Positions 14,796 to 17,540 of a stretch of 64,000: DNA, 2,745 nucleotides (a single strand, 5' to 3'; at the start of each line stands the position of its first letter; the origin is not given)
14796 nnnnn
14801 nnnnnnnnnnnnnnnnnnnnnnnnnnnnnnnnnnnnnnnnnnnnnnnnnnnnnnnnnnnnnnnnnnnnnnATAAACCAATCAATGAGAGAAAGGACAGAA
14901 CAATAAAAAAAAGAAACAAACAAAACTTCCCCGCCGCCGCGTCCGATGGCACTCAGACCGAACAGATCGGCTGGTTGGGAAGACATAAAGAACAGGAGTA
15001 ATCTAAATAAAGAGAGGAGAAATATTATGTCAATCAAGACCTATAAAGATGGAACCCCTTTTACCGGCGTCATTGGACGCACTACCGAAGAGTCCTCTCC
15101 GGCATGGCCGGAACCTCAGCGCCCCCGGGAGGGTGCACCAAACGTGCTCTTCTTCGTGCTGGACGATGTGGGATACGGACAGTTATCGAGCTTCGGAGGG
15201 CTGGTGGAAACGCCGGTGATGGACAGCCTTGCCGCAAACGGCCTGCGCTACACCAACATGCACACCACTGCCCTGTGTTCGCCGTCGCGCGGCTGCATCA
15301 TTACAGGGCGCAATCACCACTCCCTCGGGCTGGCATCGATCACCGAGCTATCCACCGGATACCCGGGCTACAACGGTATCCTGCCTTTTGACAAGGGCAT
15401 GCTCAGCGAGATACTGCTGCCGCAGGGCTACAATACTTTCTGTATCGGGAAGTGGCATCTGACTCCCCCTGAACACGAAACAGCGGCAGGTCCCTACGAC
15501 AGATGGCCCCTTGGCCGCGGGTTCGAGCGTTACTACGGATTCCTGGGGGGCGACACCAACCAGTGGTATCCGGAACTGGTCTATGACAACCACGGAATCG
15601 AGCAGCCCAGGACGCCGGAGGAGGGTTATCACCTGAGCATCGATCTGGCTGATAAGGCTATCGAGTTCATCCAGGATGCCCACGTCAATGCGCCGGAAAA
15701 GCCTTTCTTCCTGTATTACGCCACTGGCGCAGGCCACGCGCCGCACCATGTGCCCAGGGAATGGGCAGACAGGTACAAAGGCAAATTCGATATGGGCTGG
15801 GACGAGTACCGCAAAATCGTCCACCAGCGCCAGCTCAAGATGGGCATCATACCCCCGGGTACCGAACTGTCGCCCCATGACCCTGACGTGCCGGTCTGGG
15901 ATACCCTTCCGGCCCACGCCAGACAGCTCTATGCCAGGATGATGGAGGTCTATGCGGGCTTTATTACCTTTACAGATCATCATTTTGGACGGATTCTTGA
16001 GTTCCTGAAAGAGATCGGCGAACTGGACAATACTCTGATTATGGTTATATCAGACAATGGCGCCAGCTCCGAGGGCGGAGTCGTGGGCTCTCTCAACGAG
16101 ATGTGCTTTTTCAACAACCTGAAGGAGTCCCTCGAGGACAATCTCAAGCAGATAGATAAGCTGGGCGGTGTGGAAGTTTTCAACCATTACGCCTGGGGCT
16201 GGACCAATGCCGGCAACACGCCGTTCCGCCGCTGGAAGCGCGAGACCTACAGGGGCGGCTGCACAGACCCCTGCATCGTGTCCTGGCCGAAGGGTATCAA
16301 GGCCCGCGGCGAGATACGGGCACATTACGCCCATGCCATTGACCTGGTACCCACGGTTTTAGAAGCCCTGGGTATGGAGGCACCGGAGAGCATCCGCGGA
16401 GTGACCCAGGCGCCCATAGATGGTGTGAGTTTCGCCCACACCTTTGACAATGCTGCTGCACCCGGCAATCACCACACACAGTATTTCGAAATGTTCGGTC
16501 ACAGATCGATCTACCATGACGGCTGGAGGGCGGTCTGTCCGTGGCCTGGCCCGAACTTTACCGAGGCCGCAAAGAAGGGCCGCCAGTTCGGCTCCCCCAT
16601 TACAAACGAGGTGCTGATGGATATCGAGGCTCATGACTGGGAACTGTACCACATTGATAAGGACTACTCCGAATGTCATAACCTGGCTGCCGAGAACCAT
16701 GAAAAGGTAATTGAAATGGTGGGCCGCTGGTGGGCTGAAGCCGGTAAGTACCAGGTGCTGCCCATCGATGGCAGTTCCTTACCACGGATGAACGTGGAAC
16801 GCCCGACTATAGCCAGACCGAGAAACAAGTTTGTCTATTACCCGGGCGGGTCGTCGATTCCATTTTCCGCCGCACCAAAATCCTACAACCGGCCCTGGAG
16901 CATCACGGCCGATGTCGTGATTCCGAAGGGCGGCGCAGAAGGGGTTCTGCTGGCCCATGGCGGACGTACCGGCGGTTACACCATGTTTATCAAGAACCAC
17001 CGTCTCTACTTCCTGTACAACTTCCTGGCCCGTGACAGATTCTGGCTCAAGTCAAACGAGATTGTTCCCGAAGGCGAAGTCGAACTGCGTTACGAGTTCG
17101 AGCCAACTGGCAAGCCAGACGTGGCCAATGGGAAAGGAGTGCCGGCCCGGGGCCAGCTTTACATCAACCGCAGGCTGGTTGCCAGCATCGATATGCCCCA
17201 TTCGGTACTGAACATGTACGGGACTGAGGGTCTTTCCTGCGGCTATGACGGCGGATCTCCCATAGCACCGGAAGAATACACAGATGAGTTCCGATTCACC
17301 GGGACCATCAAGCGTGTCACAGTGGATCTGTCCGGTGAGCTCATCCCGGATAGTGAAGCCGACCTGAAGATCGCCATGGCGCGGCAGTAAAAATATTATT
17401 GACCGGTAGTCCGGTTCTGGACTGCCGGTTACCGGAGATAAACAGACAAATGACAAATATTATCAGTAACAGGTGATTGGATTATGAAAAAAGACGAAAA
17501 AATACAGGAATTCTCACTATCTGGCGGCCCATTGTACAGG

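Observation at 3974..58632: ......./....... heptanucleotide tandem arrays at 13 intergenic sites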

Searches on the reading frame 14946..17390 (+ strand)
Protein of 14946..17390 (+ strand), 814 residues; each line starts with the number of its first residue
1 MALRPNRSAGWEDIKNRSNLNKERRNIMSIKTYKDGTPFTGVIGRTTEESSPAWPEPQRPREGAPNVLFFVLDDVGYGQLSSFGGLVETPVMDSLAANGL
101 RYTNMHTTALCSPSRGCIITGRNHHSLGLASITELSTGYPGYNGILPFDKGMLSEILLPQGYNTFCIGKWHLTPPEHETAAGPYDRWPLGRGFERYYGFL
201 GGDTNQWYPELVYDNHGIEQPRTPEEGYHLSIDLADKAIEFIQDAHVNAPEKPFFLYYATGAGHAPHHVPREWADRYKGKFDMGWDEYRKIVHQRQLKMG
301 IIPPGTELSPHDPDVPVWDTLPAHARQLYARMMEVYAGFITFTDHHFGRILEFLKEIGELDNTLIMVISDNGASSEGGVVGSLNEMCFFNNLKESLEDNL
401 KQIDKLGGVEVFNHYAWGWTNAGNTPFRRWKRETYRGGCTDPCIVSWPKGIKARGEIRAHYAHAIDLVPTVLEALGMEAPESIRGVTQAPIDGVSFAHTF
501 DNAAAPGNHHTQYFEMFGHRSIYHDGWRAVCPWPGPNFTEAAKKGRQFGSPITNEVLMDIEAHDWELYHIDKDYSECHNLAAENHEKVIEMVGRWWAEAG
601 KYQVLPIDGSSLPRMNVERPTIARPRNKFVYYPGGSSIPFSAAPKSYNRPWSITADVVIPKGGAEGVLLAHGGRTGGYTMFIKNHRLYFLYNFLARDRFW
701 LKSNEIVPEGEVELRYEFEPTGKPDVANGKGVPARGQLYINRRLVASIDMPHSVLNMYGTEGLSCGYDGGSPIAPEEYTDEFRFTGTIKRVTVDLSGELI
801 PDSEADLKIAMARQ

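Call 53: search_protein_families(library=pfam, proteins=[window:14946-17390:+])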
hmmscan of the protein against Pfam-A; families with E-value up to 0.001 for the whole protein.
window:14946-17390:+ (814 aa): 3 families
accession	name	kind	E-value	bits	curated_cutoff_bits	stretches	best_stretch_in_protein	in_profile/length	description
PF00884.28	Sulfatase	-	7.7e-61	206.5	25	1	65-477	1-301/301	Sulfatase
PF16347.10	SGSH_C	-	2.5e-08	34.7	29.3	1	431-491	8-67/154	N-sulphoglucosamine sulphohydrolase, C-terminal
PF01663.27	Phosphodiest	-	0.00046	20.3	23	0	67-129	1-62/342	Type I phosphodiesterase / nucleotide pyrophosphatase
